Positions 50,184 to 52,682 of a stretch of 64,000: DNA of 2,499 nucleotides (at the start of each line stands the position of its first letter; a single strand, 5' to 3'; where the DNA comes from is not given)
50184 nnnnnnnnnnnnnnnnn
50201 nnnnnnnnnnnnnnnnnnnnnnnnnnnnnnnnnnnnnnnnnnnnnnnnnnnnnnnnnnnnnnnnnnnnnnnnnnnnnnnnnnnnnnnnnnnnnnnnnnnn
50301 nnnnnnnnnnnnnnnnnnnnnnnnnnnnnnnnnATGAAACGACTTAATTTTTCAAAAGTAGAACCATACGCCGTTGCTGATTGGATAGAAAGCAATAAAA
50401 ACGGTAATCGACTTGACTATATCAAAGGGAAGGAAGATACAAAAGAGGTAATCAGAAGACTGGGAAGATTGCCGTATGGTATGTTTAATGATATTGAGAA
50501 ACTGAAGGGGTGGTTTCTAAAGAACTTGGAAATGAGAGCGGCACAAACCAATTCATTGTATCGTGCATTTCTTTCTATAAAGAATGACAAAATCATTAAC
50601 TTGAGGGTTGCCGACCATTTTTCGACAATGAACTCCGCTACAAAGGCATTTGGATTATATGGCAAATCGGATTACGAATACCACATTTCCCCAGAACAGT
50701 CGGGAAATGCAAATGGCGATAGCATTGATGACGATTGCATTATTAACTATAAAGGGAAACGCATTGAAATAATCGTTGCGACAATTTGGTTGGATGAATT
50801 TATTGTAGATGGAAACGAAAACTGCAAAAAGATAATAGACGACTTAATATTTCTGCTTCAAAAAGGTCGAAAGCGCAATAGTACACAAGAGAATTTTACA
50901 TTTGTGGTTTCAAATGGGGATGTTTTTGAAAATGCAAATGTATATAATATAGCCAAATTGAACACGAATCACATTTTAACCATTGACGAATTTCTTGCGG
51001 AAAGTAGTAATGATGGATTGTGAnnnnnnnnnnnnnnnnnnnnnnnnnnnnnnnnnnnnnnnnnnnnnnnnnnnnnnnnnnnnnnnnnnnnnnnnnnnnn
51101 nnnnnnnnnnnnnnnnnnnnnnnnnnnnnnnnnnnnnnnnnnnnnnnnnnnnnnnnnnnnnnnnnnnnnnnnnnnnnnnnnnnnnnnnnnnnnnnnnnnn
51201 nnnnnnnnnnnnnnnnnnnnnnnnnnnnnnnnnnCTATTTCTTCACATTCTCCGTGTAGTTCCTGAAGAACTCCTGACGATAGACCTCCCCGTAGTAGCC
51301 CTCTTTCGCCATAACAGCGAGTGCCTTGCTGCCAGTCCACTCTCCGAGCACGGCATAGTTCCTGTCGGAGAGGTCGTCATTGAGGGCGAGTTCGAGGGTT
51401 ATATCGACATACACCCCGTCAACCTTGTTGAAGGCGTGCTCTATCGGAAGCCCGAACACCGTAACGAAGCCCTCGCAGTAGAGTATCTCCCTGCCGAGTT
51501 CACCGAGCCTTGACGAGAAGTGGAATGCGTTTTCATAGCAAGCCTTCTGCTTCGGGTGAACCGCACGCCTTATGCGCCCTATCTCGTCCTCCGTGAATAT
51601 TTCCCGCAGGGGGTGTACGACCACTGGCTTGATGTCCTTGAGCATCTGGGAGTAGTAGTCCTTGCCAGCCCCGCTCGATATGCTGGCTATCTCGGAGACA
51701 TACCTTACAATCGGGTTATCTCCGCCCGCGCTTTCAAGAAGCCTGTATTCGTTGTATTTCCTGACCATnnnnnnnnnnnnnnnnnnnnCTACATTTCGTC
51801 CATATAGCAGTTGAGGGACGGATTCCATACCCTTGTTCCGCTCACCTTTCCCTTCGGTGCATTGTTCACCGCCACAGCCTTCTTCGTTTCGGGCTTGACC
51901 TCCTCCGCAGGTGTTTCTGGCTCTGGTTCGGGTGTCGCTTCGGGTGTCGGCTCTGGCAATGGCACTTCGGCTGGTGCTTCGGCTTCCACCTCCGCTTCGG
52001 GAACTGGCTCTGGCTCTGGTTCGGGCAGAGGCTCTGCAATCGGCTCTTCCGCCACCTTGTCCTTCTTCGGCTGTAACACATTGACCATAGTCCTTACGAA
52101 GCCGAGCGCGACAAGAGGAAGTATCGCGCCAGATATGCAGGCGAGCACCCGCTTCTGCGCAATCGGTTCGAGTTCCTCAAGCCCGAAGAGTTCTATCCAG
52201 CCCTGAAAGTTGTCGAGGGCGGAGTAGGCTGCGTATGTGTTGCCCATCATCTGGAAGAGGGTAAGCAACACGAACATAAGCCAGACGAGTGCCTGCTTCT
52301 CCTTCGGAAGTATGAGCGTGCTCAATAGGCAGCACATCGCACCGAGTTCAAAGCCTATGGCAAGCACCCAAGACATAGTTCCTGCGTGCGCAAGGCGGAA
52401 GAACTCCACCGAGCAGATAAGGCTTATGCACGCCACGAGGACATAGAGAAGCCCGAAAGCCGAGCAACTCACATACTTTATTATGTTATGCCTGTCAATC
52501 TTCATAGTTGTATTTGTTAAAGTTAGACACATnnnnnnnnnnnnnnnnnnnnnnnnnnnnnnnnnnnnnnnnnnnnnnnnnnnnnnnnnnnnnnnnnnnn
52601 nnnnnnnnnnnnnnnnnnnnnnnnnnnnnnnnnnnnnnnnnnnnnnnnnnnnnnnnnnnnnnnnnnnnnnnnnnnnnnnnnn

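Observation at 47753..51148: IS1595-family transposase inside a 3.4-kb unit bounded by about 65-bp inverted repeats, carrying three AT-rich cargo genes, inserted at a strand-switch point of the phage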

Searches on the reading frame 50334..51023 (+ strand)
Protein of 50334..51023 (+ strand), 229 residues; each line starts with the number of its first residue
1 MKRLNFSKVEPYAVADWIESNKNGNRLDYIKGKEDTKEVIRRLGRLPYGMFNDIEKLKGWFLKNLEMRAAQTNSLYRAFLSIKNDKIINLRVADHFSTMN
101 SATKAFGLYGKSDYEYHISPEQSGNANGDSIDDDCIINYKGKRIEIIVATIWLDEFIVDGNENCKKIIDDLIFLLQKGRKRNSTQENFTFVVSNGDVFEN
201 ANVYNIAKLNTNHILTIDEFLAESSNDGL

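Call 6: search_protein_families(library=pfam, proteins=[window:50334-51023:+], max_evalue=0.1)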
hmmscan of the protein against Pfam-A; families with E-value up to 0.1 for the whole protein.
window:50334-51023:+ (229 aa): 0 families

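Call 20: search_protein_families(library=padloc, proteins=[window:50334-51023:+], max_evalue=0.1)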
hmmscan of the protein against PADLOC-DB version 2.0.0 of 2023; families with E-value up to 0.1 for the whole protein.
window:50334-51023:+ (229 aa): 0 families

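Call 21: search_protein_families(library=phrogs, proteins=[window:50334-51023:+], max_evalue=0.1)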
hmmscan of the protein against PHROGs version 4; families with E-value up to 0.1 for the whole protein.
window:50334-51023:+ (229 aa): 1 family
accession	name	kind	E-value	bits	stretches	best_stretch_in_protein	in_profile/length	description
phrog_5229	-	unknown function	0.096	13.7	0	34-111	28-106/127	-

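Call 35: find_homologous_proteins(query=window:50334-51020:+, max_evalue=0.01)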
Query window:50334-51020:+ (229 aa): 4 proteins with E <= 0.01 among 214 candidates.
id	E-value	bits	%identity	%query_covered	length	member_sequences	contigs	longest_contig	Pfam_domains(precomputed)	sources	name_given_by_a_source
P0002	2.1e-141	487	96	100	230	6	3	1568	-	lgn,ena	-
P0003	6.9e-63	230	54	99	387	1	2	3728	-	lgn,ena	-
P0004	4.9e-62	228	55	97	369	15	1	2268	-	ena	-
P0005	2.3e-59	219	50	98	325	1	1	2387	-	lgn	-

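Call 39: find_encoding_contigs(protein=P0003, flank=8000, max_places=6)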
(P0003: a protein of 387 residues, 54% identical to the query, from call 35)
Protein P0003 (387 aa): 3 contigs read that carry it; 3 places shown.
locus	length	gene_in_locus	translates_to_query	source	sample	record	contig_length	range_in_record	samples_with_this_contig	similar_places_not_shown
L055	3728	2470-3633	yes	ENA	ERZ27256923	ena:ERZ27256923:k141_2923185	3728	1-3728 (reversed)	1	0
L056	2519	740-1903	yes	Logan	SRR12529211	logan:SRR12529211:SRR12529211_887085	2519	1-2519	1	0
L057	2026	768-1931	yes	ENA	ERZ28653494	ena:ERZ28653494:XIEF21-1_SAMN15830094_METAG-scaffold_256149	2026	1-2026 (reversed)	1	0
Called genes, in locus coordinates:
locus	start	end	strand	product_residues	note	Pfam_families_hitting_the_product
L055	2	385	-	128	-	?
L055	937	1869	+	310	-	PF12760:Zn_ribbon_IS1595 (weak), PF12762:DDE_Tnp_IS1595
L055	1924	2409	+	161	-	-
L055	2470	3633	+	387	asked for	-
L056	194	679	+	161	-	-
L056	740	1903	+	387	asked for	-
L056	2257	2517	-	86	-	?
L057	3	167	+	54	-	?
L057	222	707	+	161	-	-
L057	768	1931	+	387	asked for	-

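Call 62: search_solved_structures(query=A2, max_evalue=5)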
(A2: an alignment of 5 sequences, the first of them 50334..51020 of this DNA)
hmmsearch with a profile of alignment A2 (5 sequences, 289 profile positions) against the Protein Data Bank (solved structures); distinct sequences matched with E-value up to 5: 1.
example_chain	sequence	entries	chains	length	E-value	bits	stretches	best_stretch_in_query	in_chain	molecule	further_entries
4b6i_A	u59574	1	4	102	0.82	12.4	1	15-64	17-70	SMA2266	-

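Call 66: predict_structure(alignment_id=A2)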
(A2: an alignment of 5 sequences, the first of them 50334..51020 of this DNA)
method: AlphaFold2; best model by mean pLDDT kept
length: 229 residues; sequences in the alignment: 5
mean_pLDDT: 31.2   pTM: 0.24
mean pLDDT of the five models: 31.2, 30.9, 30.6, 30.4, 29.6
residues with pLDDT >= 90: 0; 70-90: 0; 50-70: 0; < 50: 229
segments of 3 or more residues with pLDDT < 50: 1-229
pLDDT, mean of each block of 10 residues (from residue 1): 22 28 33 36 36 45 38 38 31 33 28 24 26 27 31 31 41 38 25 24 23 27 32
secondary structure, 60 per line:
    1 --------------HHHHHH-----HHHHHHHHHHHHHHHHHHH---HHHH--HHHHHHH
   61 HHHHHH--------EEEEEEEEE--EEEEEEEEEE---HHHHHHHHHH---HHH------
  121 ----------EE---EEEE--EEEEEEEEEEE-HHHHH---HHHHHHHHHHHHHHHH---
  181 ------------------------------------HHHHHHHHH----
elements in order: H15-20 H26-44 H48-51 H54-66 E75-83 E86-95 H99-108 E136-139 E142-152 H154-158 H162-177 H217-225

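Call 79: search_protein_representatives(alignment_id=A2)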
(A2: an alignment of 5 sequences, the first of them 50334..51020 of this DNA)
Query: 5 sequences, 289 profile positions. Proteins with E-value up to 0.001 (for the whole library): 32; up to 1e-10: 21; up to 1e-30: 2. The best 32 are listed.
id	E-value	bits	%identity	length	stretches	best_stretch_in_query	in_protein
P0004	2.6e-149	512.9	-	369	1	1-288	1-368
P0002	6.1e-119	413.2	-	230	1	1-224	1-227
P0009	5.1e-29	118.2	-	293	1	5-199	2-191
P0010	2.6e-27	112.6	-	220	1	5-192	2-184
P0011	2.9e-26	109.1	-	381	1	6-187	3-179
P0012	5.2e-25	105.0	-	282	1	4-187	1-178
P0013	2.2e-24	102.9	-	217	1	5-187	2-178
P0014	2.5e-23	99.5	-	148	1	4-137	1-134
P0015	1.4e-22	97.0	-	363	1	4-138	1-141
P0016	3.4e-22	95.8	-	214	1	6-179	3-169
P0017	2.0e-20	90.0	-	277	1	5-189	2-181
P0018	3.1e-20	89.3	-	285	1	8-188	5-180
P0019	1.9e-19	86.8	-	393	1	9-245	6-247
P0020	1.9e-19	86.7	-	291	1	4-180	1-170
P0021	4.2e-19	85.6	-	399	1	4-185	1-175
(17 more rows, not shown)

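Call 81: search_protein_families(library=pfam, alignment_id=A5, max_evalue=0.01)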
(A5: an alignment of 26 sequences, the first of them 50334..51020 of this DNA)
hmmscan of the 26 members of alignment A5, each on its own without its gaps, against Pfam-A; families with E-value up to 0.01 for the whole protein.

A. member 1, window:50334-51020:+ (229 aa): 0 families

B. families by the number of members that match (of 26 scanned): 0 families

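Call 82: search_protein_families(library=ncbifam, proteins=[window:50334-51023:+], max_evalue=0.01)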
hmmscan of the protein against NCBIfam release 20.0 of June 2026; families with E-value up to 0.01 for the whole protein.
window:50334-51023:+ (229 aa): 0 families

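Call 95: find_encoding_contigs(protein=P0005, flank=5000, max_places=4)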
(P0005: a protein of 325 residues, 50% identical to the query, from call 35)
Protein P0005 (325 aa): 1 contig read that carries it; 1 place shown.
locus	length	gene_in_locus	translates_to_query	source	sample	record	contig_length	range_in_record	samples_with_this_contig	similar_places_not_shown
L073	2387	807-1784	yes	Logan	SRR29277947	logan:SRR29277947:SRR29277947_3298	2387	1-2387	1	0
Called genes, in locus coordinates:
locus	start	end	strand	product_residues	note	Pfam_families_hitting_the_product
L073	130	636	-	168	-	-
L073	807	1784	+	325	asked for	-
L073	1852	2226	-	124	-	-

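Call 96: find_encoding_contigs(protein=P0011, flank=5000, max_places=4)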
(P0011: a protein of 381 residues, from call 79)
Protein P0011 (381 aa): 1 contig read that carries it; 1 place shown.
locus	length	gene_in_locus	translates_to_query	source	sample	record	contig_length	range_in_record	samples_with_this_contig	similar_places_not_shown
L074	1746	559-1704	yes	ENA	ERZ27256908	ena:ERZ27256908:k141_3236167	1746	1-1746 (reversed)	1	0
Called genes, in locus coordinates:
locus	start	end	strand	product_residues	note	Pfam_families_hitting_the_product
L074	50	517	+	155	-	-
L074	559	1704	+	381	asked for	-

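Call 100: search_solved_structures(query=A5, max_evalue=10, show_alignments=1)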
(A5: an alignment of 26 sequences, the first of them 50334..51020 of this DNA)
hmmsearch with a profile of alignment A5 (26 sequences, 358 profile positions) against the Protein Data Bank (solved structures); distinct sequences matched with E-value up to 10: 1.
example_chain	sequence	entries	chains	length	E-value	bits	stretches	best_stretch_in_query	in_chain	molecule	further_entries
9dbp_A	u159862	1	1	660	0.47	13.2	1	198-345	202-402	Lysine-specific histone demethylase 1A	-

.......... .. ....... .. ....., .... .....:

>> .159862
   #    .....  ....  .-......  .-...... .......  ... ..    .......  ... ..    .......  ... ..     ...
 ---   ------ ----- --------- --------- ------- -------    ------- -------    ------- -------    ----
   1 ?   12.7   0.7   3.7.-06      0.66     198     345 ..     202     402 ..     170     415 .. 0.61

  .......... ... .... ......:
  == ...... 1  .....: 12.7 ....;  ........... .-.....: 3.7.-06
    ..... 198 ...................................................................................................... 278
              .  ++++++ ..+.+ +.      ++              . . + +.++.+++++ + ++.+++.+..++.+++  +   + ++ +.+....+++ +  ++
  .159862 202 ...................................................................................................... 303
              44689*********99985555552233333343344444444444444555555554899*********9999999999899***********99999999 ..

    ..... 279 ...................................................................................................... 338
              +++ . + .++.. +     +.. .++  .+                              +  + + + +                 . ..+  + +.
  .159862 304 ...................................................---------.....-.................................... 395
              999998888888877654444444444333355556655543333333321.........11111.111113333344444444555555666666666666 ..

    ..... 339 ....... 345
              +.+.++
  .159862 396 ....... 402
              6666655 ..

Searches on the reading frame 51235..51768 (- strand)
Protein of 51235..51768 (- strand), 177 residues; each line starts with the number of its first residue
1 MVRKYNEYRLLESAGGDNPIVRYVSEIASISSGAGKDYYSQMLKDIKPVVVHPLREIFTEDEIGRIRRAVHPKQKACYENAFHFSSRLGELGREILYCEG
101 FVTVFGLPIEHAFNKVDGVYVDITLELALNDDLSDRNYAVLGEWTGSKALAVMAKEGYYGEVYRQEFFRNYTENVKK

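Call 6: search_protein_families(library=pfam, proteins=[window:51235-51768:-], max_evalue=0.1)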
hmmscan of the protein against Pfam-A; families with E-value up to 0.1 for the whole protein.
window:51235-51768:- (177 aa): 0 families

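Call 21: search_protein_families(library=phrogs, proteins=[window:51235-51768:-], max_evalue=0.1)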
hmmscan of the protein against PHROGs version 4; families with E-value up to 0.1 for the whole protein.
window:51235-51768:- (177 aa): 0 families

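Call 41: find_encoding_contigs(protein=window:51235-51768:-, flank=6000, max_places=10)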
Protein window:51235-51768:- (177 aa): 13 contigs read that carry it; 9 places shown.
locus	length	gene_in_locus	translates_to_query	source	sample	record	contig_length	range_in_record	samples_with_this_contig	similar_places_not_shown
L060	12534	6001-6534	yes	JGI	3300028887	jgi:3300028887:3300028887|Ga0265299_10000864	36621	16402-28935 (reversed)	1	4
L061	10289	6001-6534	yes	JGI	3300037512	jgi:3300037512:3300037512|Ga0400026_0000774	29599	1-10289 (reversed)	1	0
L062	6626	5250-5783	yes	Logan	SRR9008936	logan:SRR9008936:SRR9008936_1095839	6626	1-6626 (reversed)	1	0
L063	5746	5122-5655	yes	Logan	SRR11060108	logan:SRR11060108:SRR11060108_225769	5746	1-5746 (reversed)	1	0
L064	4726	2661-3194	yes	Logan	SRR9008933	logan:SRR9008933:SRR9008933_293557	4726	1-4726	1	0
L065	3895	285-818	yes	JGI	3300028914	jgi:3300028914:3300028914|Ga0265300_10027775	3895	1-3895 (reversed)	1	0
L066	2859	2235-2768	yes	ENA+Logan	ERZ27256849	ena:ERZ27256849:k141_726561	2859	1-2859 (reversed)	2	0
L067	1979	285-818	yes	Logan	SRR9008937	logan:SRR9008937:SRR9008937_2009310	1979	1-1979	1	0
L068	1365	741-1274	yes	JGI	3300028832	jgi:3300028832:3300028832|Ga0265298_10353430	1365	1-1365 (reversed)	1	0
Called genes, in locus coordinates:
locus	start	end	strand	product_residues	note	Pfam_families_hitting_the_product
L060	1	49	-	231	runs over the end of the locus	-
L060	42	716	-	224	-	-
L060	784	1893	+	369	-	-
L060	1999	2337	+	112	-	-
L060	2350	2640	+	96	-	-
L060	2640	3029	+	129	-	-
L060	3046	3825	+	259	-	-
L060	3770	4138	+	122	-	-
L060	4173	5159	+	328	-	-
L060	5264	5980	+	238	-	-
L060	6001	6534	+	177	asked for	-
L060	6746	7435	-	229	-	-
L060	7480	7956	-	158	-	-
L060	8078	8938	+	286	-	-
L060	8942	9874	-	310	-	PF12760:Zn_ribbon_IS1595 (faint), PF12762:DDE_Tnp_IS1595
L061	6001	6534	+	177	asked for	-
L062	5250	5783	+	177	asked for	-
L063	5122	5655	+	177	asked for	-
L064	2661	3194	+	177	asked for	-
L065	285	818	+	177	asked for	-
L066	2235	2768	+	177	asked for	-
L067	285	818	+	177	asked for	-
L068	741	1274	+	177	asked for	-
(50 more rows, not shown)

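Call 47: find_related_loci(query=window:51235-51765:-, collection=viral_contigs, flank=7000)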
Query window:51235-51765:- (176 aa) in viral_contigs; peptide patterns used: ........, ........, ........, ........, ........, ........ (x = any residue, [..] = any of these).
7 stretches matched a pattern; 3 encode a relative of the query (tblastn E <= 1e-3); 3 distinct loci.
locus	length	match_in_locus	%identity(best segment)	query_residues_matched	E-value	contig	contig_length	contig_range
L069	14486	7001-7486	44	16-176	6e-42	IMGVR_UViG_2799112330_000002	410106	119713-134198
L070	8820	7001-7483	40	16-176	3e-41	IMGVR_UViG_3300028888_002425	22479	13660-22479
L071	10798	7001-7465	40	16-172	9e-36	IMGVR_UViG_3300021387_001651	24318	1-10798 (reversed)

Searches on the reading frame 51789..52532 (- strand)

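Call 6: search_protein_families(library=pfam, proteins=[window:51789-52532:-], max_evalue=0.1)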
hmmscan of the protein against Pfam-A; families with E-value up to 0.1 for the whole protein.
window:51789-52532:- (247 aa): 3 families
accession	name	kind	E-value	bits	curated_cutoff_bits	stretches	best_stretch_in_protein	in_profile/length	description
PF05887.16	Trypan_PARP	-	0.00027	21.4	100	1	162-222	61-121/134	Procyclic acidic repetitive protein (PARP)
PF16031.10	TonB_N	-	0.0013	19.8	33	1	156-223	33-101/138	TonB polyproline region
PF19529.4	DUF6057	-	0.011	15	29.8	1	20-148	120-252/569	Family of unknown function (DUF6057)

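Call 21: search_protein_families(library=phrogs, proteins=[window:51789-52532:-], max_evalue=0.1)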
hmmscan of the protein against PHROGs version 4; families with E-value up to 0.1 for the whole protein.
window:51789-52532:- (247 aa): 0 families
